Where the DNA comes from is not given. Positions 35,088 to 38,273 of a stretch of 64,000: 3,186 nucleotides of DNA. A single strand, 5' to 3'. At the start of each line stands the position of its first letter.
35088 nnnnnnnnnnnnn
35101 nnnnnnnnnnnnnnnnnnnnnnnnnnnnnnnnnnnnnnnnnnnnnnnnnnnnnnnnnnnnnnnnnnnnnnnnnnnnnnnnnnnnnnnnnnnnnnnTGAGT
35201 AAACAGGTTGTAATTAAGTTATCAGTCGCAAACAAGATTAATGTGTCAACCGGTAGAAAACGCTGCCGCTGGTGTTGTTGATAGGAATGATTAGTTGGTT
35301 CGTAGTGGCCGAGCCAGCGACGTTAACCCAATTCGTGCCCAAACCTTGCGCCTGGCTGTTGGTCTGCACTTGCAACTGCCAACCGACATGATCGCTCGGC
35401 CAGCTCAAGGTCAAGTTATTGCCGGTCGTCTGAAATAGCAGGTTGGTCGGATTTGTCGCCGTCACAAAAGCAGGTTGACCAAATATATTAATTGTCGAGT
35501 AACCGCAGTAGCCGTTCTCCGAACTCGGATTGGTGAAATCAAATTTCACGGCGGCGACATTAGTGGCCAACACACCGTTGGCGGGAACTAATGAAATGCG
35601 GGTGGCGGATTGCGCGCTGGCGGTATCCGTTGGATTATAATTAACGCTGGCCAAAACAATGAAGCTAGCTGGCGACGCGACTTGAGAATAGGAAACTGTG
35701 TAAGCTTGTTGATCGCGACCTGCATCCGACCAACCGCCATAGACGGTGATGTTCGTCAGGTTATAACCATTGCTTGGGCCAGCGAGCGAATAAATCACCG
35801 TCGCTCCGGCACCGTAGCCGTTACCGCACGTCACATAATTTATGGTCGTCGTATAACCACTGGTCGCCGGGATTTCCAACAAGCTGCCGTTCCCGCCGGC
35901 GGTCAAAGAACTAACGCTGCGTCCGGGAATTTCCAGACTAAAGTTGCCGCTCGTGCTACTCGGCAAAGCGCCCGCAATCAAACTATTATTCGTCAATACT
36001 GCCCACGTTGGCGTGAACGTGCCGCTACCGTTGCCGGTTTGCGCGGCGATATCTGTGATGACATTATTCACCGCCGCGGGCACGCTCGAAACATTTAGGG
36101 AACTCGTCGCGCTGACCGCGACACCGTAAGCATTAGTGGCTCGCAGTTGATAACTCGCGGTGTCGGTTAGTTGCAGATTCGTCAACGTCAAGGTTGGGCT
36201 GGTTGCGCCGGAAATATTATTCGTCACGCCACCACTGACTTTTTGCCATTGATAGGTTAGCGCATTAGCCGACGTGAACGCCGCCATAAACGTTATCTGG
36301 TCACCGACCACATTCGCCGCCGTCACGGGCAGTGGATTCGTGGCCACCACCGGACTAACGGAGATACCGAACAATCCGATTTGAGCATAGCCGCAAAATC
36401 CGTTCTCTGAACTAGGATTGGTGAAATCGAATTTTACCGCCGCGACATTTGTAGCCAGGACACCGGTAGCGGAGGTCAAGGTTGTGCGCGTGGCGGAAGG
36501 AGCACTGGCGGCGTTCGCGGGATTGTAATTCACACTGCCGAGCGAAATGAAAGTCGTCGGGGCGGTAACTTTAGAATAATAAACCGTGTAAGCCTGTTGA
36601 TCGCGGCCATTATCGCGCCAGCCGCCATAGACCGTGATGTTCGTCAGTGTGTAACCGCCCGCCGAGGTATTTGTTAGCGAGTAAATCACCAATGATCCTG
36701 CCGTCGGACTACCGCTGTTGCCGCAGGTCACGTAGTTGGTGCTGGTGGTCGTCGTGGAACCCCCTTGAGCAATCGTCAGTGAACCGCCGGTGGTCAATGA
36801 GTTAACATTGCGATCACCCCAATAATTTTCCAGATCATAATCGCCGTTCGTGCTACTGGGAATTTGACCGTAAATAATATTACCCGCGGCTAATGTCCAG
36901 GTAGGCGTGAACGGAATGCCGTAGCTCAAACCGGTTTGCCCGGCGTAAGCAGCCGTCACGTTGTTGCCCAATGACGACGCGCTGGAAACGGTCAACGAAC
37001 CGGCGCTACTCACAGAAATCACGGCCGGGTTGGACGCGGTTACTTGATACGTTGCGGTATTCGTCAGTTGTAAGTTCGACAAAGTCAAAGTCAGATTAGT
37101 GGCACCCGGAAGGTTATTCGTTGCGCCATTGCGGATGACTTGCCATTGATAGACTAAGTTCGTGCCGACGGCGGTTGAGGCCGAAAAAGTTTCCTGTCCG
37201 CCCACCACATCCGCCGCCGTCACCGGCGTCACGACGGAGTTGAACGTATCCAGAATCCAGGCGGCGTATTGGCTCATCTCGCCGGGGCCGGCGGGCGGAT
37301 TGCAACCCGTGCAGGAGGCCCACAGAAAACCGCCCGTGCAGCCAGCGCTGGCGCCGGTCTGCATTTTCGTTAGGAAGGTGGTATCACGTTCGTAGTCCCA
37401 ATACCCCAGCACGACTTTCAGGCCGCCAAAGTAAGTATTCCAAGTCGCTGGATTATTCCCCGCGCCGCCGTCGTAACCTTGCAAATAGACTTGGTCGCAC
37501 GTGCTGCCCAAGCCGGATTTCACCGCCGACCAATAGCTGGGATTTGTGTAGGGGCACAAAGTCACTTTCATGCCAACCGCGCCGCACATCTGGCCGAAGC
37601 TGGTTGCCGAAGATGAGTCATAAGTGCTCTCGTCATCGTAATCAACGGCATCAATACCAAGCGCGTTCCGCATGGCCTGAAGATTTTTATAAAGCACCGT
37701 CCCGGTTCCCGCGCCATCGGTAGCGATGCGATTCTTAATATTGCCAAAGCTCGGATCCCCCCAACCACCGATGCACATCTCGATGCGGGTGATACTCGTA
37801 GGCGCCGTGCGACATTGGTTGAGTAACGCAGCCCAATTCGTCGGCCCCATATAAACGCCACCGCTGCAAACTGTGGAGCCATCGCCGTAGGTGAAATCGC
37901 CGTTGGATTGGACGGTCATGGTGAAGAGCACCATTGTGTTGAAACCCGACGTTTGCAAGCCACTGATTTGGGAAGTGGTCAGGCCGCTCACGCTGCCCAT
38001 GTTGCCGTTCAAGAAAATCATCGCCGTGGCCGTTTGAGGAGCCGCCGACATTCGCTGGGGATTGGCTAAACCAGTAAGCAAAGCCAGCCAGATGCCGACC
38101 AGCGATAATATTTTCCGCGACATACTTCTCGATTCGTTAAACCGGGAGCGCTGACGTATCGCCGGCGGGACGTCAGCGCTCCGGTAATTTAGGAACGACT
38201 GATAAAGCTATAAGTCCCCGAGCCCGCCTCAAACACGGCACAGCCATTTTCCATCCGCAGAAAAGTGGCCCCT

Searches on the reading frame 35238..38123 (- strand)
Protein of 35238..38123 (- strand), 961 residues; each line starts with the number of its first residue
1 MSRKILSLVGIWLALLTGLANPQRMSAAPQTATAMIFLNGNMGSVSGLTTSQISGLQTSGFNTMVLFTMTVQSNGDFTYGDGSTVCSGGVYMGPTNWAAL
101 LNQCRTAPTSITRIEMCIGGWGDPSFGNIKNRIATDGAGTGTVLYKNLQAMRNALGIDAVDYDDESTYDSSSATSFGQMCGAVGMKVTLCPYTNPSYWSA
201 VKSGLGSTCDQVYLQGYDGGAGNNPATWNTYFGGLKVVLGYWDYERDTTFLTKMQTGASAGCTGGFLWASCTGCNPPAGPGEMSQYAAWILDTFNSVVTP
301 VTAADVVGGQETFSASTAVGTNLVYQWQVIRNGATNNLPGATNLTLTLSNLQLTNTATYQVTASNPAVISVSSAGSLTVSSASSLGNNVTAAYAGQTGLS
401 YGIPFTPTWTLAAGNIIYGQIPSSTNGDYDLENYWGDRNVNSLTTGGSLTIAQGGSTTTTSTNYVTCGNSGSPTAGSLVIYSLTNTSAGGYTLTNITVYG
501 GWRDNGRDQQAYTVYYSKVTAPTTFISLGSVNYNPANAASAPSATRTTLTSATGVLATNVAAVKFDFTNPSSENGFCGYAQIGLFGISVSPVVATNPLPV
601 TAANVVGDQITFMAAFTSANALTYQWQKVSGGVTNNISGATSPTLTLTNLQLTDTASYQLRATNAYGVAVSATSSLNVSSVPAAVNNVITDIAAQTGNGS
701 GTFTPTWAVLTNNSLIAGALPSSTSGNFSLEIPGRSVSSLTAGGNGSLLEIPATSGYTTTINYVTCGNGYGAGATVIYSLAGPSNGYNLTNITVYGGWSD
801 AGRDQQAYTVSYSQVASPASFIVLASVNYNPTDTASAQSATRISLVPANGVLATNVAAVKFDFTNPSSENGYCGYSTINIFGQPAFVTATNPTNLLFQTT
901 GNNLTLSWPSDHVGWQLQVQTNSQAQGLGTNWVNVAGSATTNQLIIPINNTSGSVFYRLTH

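Call 64: search_protein_families(library=pfam, proteins=[window:35238-38123:-], max_evalue=0.00001)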
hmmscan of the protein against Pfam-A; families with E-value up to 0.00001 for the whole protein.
window:35238-38123:- (961 aa): 3 families
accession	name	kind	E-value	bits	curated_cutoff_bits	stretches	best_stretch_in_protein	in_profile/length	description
PF13927.12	Ig_3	-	1.5e-08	35.4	30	0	591-664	2-78/78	Immunoglobulin domain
PF07679.22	I-set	-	4e-07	30.4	23.7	0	605-677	13-89/90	Immunoglobulin I-set domain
PF07686.23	V-set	-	5e-06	27.1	26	0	339-378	68-107/109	Immunoglobulin V-set domain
